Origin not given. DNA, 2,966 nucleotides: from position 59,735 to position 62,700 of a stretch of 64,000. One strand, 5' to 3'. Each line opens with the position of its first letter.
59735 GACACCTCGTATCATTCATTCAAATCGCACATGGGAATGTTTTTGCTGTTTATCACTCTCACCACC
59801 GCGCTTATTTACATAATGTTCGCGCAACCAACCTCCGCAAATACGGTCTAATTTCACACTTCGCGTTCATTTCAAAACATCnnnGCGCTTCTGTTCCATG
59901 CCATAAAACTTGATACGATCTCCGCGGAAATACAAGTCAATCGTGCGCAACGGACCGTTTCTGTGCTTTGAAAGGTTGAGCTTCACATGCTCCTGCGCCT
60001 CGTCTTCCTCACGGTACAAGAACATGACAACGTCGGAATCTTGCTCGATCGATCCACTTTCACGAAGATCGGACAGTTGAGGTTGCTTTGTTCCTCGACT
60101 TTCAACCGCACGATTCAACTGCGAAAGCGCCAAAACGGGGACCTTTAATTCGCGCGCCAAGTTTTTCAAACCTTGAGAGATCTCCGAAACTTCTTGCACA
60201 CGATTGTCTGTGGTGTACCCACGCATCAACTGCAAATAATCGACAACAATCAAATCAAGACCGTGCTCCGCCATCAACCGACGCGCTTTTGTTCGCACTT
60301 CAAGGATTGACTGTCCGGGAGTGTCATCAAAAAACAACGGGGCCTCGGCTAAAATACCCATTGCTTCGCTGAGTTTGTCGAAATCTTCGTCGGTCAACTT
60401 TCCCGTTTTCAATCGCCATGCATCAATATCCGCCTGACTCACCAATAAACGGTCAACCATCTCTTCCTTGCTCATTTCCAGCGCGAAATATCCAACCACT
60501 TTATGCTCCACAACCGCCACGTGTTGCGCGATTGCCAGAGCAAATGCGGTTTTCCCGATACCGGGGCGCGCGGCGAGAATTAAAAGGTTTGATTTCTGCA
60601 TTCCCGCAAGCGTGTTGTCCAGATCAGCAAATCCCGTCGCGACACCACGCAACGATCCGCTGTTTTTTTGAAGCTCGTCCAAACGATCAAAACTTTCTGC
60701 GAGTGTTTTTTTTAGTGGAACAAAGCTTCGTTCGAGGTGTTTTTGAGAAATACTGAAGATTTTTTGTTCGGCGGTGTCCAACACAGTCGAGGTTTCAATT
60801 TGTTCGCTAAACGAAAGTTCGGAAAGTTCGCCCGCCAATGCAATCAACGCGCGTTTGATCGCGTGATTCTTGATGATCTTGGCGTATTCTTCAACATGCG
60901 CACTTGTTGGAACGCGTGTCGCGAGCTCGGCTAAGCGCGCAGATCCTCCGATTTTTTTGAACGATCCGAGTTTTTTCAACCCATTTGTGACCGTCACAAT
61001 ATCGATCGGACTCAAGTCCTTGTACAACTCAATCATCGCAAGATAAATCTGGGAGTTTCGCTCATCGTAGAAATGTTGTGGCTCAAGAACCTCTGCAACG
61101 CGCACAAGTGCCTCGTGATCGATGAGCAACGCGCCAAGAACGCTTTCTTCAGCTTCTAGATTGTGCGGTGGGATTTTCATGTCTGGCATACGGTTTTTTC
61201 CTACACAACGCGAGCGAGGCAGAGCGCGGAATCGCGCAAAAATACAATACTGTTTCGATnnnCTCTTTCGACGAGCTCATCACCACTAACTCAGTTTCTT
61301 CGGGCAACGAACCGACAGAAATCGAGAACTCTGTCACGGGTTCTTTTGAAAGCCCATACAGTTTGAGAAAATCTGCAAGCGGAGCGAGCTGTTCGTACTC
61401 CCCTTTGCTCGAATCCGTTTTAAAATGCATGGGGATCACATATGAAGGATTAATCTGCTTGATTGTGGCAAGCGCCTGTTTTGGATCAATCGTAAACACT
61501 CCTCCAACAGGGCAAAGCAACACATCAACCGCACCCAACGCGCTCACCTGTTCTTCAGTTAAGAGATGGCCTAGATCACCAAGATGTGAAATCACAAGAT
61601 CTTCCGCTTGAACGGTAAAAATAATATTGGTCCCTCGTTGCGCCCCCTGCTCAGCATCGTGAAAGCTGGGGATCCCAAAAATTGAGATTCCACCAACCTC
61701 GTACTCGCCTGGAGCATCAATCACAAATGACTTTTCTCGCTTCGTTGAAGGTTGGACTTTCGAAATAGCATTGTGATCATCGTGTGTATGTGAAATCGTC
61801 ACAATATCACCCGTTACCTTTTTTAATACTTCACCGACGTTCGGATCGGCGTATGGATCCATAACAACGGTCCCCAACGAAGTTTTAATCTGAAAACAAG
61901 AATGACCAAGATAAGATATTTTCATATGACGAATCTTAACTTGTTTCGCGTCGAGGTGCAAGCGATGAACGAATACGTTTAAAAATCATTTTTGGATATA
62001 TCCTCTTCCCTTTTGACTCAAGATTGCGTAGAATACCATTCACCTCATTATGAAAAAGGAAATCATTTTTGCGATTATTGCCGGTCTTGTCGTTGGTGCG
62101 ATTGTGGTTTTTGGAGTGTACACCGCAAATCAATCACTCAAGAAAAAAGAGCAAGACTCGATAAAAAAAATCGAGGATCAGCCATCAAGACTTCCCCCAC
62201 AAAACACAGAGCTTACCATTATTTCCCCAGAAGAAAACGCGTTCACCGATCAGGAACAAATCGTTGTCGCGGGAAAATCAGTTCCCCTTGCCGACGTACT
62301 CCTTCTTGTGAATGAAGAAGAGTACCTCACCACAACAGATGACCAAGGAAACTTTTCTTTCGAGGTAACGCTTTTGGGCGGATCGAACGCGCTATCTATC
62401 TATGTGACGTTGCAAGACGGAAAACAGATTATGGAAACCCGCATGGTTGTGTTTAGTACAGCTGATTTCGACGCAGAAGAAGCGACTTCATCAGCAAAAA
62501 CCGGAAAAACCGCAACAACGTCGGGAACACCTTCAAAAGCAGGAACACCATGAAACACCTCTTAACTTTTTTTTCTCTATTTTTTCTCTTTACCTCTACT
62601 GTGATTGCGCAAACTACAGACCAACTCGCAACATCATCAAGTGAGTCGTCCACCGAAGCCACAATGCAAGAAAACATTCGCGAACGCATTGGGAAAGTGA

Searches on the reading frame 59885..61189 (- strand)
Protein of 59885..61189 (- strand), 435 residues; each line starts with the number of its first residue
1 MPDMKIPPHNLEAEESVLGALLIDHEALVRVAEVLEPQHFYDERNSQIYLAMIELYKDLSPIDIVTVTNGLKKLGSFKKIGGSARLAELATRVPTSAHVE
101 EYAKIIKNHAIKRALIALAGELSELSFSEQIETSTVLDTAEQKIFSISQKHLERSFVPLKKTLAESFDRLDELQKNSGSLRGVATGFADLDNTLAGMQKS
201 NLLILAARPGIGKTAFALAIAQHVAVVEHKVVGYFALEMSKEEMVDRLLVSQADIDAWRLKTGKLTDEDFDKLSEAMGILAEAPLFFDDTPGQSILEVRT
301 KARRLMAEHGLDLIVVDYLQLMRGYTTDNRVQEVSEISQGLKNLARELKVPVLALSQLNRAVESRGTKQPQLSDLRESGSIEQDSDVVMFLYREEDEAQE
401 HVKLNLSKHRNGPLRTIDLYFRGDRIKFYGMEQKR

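Call 72: search_protein_families(library=pfam, proteins=[window:59885-61189:-], max_evalue=0.001)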
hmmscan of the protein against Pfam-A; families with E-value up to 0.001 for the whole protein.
window:59885-61189:- (435 aa): 4 families
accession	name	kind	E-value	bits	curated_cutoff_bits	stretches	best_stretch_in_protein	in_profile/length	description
PF03796.21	DnaB_C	-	3.2e-98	328.6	27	1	182-428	1-253/255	DnaB-like helicase C terminal domain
PF00772.26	DnaB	-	2.1e-33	114.9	23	1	7-107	2-102/103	DnaB-like helicase N terminal domain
PF13481.12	AAA_25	-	4e-15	56.4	27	1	196-358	28-190/195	AAA domain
PF06745.19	ATPase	-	0.00019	21.3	26.6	1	183-375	1-179/231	KaiC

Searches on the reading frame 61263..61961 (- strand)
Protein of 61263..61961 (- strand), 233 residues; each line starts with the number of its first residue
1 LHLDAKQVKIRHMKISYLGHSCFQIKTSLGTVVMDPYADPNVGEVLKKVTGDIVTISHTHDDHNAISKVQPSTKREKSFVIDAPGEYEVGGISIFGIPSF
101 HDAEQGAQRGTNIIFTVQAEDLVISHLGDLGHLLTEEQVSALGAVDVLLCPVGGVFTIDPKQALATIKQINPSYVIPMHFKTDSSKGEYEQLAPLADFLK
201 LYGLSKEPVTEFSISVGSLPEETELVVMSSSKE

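Call 72: search_protein_families(library=pfam, proteins=[window:61263-61961:-], max_evalue=0.001)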
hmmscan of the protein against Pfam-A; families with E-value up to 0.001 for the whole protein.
window:61263-61961:- (233 aa): 2 families
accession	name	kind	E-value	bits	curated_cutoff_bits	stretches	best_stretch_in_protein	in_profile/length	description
PF13483.12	Lactamase_B_3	-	1.5e-49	168.5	24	1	14-179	1-160/160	Beta-lactamase superfamily domain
PF12706.13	Lactamase_B_2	-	7.3e-10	39.2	27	1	37-180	61-200/200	Beta-lactamase superfamily domain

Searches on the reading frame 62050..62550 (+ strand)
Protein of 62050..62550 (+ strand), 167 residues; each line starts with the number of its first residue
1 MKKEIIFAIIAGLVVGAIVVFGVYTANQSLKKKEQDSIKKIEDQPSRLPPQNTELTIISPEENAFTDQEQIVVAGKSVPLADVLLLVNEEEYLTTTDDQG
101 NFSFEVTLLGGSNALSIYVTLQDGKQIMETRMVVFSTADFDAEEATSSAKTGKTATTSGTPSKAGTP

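Call 72: search_protein_families(library=pfam, proteins=[window:62050-62550:+], max_evalue=0.001)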
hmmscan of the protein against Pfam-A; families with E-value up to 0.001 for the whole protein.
window:62050-62550:+ (167 aa): 1 family
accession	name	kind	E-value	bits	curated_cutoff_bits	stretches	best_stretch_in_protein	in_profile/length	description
PF09136.16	Glucodextran_B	-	1.6e-07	31.5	27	1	54-134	2-80/83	Glucodextranase, domain B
